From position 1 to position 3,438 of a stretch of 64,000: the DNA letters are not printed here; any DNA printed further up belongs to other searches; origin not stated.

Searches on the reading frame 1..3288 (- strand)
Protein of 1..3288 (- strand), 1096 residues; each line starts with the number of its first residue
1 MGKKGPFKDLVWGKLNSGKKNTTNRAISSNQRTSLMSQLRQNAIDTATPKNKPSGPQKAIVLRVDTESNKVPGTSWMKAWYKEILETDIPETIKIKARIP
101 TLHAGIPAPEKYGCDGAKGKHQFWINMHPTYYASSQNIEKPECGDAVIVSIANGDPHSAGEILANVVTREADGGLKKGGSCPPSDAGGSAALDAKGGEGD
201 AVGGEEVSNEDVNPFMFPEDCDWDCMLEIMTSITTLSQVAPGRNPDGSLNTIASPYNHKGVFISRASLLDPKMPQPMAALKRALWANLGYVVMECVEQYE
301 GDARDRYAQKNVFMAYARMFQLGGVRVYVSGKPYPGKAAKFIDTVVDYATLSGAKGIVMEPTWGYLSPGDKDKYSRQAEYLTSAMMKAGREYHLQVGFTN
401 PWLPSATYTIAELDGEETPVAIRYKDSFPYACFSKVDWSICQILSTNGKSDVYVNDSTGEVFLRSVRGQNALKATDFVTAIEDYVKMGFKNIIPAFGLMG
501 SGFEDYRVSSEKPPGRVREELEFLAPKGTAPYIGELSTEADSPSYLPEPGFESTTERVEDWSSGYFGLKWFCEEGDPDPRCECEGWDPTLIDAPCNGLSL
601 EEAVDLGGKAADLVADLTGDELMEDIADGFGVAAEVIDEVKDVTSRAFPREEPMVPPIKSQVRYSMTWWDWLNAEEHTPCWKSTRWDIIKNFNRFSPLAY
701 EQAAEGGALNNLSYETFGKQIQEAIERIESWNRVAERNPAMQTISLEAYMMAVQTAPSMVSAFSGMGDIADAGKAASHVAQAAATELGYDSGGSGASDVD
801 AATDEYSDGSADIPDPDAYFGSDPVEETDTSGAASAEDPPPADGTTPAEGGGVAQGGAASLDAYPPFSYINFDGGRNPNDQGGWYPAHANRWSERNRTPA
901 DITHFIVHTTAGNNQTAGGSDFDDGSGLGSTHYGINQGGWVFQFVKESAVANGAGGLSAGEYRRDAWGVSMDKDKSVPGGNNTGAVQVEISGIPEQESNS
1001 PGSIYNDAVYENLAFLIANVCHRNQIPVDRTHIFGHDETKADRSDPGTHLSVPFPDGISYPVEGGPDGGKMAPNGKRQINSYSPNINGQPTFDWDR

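Call 20: search_protein_families(library=phrogs, proteins=[window:1-3288:-], max_evalue=0.001)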
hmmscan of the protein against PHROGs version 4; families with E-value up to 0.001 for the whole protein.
window:1-3288:- (1096 aa): 4 families
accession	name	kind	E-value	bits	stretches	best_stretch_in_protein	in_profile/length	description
phrog_833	-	lysis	2.4e-07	31.7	1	892-1043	20-150/294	endolysin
phrog_19265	-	unknown function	5.1e-06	27.4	1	895-1041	17-137/293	-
phrog_7698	-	lysis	8.9e-05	23.4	1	897-1027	19-124/316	endolysin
phrog_1794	-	lysis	0.00069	20.1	0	902-1050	56-183/336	amidase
